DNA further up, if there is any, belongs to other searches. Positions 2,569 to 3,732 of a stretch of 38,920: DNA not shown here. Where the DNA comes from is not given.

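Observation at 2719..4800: HEPN-motif protein plus DUF2971-like protein appended to the RM operon: possible abortive-infection or toxin module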

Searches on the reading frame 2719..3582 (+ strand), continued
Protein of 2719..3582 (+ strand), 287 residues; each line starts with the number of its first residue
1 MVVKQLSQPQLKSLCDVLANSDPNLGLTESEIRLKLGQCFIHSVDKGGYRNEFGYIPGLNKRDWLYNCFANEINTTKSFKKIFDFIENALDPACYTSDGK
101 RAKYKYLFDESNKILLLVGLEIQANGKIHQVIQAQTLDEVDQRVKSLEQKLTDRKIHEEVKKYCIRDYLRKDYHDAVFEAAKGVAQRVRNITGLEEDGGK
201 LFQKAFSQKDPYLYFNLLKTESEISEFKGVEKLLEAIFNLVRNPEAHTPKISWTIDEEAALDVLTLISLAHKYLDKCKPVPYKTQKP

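Call 86: find_encoding_contigs(protein=P0001, flank=5000, max_places=4)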
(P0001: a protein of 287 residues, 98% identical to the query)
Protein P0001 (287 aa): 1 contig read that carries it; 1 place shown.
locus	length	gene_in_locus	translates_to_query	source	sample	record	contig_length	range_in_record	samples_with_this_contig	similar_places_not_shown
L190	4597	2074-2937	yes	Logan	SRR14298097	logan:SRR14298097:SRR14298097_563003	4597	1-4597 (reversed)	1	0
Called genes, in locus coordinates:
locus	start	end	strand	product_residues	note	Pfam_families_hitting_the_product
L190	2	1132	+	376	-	?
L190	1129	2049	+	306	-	PF17728:BsuBI_PstI_RE_N, PF06616:BsuBI_PstI_RE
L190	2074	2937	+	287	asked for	PF09509:Hypoth_Ymh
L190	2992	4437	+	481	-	PF18739:HEPN_Apea (faint)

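Call 100: search_protein_families(library=pfam, alignment_id=A1, max_evalue=0.1)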
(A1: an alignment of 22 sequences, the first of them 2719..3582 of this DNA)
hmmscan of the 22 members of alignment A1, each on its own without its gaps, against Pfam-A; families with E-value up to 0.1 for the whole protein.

A. member 1, window:2719-3582:+ (287 aa): 1 family
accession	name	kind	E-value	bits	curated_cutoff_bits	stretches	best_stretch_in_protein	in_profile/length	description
PF09509.15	Hypoth_Ymh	-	5.7e-39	133.1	25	1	154-274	1-119/119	Protein of unknown function (Hypoth_ymh)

B. families by the number of members that match (of 22 scanned): 6 families
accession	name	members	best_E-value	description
PF09509.15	Hypoth_Ymh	22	2.2e-41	Protein of unknown function (Hypoth_ymh)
PF18860.6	AbiJ_NTD3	4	0.0023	AbiJ N-terminal domain 3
PF06476.17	DUF1090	3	0.028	Protein of unknown function (DUF1090)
PF11258.13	DUF3048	1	0.0098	Protein of unknown function (DUF3048) N-terminal domain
PF08766.16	DEK_C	1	0.084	DEK C terminal domain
PF13762.11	MNE1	1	0.093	Mitochondrial splicing apparatus component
